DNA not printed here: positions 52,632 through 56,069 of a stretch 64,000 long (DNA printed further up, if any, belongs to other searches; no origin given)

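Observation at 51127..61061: Five-gene operon coupling a type I R-M module to an HTH-methylase-TRD paralog and a cytosolic Ser/Thr kinase with a TPR tail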

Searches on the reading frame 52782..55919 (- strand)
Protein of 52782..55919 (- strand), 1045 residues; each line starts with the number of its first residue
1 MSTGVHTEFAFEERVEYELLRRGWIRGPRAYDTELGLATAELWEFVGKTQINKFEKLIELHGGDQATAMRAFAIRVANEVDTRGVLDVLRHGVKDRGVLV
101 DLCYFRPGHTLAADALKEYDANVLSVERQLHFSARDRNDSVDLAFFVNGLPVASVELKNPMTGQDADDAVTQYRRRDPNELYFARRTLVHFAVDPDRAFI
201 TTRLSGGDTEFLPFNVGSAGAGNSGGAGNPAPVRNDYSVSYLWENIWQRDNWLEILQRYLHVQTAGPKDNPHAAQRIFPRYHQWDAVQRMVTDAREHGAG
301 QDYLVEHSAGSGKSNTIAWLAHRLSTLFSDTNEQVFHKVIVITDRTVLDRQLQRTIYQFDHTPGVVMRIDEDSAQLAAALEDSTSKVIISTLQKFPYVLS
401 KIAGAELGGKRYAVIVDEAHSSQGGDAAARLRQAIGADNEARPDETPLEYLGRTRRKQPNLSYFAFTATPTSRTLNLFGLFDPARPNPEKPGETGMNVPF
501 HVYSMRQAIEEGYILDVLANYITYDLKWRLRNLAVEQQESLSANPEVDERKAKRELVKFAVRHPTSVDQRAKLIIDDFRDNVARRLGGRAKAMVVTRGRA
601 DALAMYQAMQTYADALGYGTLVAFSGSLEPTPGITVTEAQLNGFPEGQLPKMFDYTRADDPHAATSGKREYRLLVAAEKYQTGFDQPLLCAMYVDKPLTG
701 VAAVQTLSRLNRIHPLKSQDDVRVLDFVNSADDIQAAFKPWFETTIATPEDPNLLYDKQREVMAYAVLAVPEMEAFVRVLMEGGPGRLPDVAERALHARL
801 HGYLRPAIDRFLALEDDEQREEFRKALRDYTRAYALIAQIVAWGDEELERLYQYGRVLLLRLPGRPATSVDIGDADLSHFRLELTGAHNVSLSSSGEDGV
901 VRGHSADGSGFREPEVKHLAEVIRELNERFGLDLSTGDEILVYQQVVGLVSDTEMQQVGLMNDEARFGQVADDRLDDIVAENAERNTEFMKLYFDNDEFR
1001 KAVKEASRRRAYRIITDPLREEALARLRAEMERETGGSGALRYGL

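Call 3: search_protein_families(library=pfam, proteins=[window:52782-55919:-], max_evalue=0.01)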
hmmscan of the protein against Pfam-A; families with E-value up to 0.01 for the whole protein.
window:52782-55919:- (1045 aa): 5 families
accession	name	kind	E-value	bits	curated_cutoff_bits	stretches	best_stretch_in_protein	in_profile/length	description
PF18766.7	SWI2_SNF2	-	2.6e-25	89.8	26.7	1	282-527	1-198/221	SWI2/SNF2 ATPase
PF04851.21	ResIII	-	7.9e-13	49.1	22.5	1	279-431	4-146/164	Type III restriction enzyme, res subunit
PF04313.20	HSDR_N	-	3.3e-10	40.6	25.1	1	119-197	107-177/198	Type I restriction enzyme R protein N terminus (HSDR_N)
PF22679.2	T1R_D3-like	-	9.8e-08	33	27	1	668-715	98-145/158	Type I restriction enzyme subunit R domain 3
PF00270.35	DEAD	-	2.5e-07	31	26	1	290-475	6-164/167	DEAD/DEAH box helicase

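Call 6: search_protein_families(library=padloc, proteins=[window:52782-55919:-], max_evalue=0.001)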
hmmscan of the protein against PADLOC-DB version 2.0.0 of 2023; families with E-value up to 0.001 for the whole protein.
window:52782-55919:- (1045 aa): 6 families
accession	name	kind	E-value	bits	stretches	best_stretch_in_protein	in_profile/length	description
PDLC03040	REase_I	-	1.4e-29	100.6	1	99-741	108-693/1029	Type I restriction enzyme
PDLC03048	REase_I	-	1.4e-24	84.3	2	116-434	95-395/976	Type I restriction enzyme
PDLC03041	REase_I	-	1.2e-17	61.3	2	276-448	309-486/1099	Type I restriction enzyme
PDLC03044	REase_I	-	2.1e-10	37.2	1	274-395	246-355/1034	Type I restriction enzyme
PDLC03046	REase_I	-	2.8e-05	20.2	0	674-717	677-720/1025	Type I restriction enzyme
PDLC03045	REase_I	-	5.7e-05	19.2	0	666-724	620-680/995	Type I restriction enzyme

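Call 34: search_protein_families(library=ncbifam, proteins=[window:52782-55919:-], max_evalue=0.001)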
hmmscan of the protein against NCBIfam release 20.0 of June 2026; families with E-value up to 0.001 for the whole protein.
window:52782-55919:- (1045 aa): 2 families
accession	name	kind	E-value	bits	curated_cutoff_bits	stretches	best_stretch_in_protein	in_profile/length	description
TIGR00348.1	hsdR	subfamily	2.3e-52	178.5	284.55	1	117-741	101-668/674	HsdR family type I site-specific deoxyribonuclease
NF008521.0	PRK11448.1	equivalog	8.5e-05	20.7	729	1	277-518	412-624/1123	type I restriction-modification system endonuclease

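Call 94: search_dna_similar(query=window:52782-55919:-, collection=plasmids, mode=protein, max_evalue=1e-50, max_rows=15)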
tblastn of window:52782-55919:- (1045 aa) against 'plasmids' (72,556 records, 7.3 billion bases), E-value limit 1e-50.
Records with a match: 764; places in all: 786; records where one place covers at least 80% of the query: 338.
Best place of each record, by identity: <60% 764.
By first word of the organism name: Klebsiella 481; Escherichia 44; Enterobacter 33; Acinetobacter 25; Citrobacter 23; Rhodococcus 16; Aeromonas 10; Raoultella 10; Acetobacter 9; Ketogulonicigenium 7; and 65 more.
By predicted mobility (MOB-suite, as given by PLSDB): conjugative 510; non-mobilizable 186; mobilizable 68.
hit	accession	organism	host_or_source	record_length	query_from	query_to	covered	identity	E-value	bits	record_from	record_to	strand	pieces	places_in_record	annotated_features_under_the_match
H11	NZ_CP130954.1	Rhodococcus opacus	cell culture,Sod-podzolic soil ...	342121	6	1015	97%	44.2%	0e+0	726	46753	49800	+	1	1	type I restriction endonuclease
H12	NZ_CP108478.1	Streptomyces mirabilis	-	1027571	5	1015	97%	44.1%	0e+0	761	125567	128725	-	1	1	record has no annotation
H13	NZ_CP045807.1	Gordonia pseudamarae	Whole organism,Foam on activated sludge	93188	7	1003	95%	42.6%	0e+0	756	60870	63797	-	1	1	type I restriction endonuclease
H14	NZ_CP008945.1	Corynebacterium atypicum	Homo sapiens,unknown human clinical ...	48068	7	1003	95%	41.8%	0e+0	679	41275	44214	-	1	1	type I restriction endonuclease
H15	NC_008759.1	Polaromonas naphthalenivorans CJ2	-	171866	5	989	94%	40.5%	0e+0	641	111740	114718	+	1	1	type I restriction endonuclease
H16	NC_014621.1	Ketogulonicigenium vulgare Y25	-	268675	1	1013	97%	39.1%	0e+0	624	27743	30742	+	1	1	type I restriction endonuclease | retron system putative HNH endonuclease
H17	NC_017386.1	Ketogulonicigenium vulgare WSH-001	-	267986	1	1013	97%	39.1%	0e+0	624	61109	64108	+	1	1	type I restriction endonuclease | retron system putative HNH endonuclease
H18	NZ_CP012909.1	Ketogulonicigenium vulgare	cell culture,Tianjin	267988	1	1013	97%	39.1%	0e+0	624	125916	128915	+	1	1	type I restriction endonuclease | retron system putative HNH endonuclease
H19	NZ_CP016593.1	Ketogulonicigenium vulgare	cell culture,China: Zibo, Shandong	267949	1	1013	97%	39.1%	0e+0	624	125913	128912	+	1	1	type I restriction endonuclease | retron system putative HNH endonuclease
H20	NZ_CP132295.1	Natronococcus sp. AD-5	cell culture,sediment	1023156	1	1012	97%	38.4%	0e+0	646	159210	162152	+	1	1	record has no annotation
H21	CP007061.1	Halobacterium sp. DL1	-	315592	8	1013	96%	38.5%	0e+0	663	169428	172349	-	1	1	type I restriction endonuclease subunit R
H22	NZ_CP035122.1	Halorussus pelagicus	pure culture,salted brown alga Laminaria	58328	8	1013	96%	38.5%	0e+0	646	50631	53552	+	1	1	DEAD/DEAH box helicase family protein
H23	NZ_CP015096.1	Salipiger abyssi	single cell,marine seawater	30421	5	1018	97%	37.8%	0e+0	592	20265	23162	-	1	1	type I restriction endonuclease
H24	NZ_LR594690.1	Variovorax sp. WDL1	linuron-contaminated soil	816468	2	940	90%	40.2%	6e-180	590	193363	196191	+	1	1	type I restriction endonuclease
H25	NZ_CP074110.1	Enterococcus faecium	stream surface water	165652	6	1015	97%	37.2%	3e-173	570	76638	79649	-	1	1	type I restriction endonuclease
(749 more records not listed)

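Call 95: get_annotated_region(hit=H11, flank=9000)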
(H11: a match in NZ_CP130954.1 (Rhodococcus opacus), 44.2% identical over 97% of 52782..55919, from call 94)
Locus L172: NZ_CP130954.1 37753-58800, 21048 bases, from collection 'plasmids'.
description: Rhodococcus opacus strain VOC-14 plasmid pRho-VOC14-C342, complete sequence
organism: Rhodococcus opacus (NCBI taxid 37919)
taxonomy: Bacteria; Actinomycetota; Actinomycetes; Mycobacteriales; Nocardiaceae; Rhodococcus; Rhodococcus opacus
host: -; source: cell culture,Sod-podzolic soil contaminated with solvents; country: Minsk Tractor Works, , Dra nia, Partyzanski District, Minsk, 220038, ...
typing (MOB-suite, as given by PLSDB): non-mobilizable
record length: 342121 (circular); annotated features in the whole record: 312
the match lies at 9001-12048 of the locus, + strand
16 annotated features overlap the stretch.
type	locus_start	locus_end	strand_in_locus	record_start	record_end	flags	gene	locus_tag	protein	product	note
CDS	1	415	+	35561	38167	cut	-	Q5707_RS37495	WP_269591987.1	ATP-dependent DNA helicase RecG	GO:0006310 - DNA recombination [Evidence IEA]; GO:0006281 - DNA repair [Evidence IEA]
CDS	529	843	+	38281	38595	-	mihF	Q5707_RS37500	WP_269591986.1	integration host factor, actinobacterial type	-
CDS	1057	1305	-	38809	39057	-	-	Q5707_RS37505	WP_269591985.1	transcriptional regulator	-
CDS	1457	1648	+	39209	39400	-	-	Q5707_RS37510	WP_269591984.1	hypothetical protein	-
CDS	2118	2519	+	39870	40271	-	-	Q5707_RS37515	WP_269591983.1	hypothetical protein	-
CDS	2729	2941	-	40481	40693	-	-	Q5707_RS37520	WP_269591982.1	hypothetical protein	-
CDS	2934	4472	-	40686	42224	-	-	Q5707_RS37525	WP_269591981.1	hypothetical protein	-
CDS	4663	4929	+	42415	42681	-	-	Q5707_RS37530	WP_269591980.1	hypothetical protein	-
CDS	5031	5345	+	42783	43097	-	-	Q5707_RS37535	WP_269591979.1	hypothetical protein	-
CDS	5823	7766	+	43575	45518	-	-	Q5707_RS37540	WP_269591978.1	class I SAM-dependent DNA methyltransferase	-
CDS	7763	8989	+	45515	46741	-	-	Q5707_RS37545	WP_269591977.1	restriction endonuclease subunit S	GO:0006304 - DNA modification [Evidence IEA]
CDS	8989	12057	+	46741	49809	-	-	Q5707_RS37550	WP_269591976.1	type I restriction endonuclease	-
CDS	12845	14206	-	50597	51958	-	-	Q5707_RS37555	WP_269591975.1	FAD-linked oxidase C-terminal domain-containing protein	-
CDS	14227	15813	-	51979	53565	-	mdlC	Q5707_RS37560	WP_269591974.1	benzoylformate decarboxylase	-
CDS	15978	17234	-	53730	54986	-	-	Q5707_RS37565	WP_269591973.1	alpha-hydroxy acid oxidase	-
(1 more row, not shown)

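Call 96: get_annotated_region(hit=H13, flank=9000)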
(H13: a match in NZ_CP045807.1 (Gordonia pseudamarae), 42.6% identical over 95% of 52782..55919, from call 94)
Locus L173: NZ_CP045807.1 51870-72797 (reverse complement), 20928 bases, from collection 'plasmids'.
description: Gordonia pseudamarae strain BEN371 plasmid p1, complete sequence
organism: Gordonia pseudamarae (NCBI taxid 2831662)
taxonomy: Bacteria; Actinomycetota; Actinomycetes; Mycobacteriales; Gordoniaceae; Gordonia; Gordonia pseudamarae
host: -; source: Whole organism,Foam on activated sludge; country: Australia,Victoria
typing (MOB-suite, as given by PLSDB): non-mobilizable
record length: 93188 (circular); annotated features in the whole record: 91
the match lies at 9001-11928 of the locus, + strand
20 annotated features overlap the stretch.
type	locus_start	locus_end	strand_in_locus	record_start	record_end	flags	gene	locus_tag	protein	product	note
CDS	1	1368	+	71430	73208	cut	-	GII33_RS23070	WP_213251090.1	TraM recognition domain-containing protein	-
CDS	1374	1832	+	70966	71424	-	-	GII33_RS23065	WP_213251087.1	DUF4913 domain-containing protein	-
CDS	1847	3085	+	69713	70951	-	-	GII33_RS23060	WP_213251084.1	hypothetical protein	-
CDS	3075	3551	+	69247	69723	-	-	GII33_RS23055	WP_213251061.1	hypothetical protein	-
CDS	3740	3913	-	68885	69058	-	-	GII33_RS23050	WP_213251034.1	hypothetical protein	-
CDS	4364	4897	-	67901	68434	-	-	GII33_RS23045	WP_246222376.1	hypothetical protein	-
CDS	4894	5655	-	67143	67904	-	-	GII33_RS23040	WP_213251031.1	YfbU family protein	-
CDS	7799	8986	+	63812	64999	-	-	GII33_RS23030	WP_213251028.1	hypothetical protein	-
CDS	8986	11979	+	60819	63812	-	-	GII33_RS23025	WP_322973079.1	type I restriction endonuclease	GO:0006304 - DNA modification [Evidence IEA]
CDS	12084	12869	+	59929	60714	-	-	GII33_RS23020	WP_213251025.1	DUF6338 family protein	-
CDS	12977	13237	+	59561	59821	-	-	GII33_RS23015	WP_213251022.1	hypothetical protein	-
CDS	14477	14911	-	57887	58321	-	-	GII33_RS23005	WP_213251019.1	arsenate reductase ArsC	-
CDS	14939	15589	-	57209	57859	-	-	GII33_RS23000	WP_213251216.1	arsenate reductase ArsC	-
CDS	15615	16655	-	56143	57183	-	arsB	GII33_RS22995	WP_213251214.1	ACR3 family arsenite efflux transporter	-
CDS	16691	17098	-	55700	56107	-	-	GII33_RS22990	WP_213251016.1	metalloregulator ArsR/SmtB family transcription factor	GO:0006355 - regulation of DNA-templated transcription [Evidence IEA]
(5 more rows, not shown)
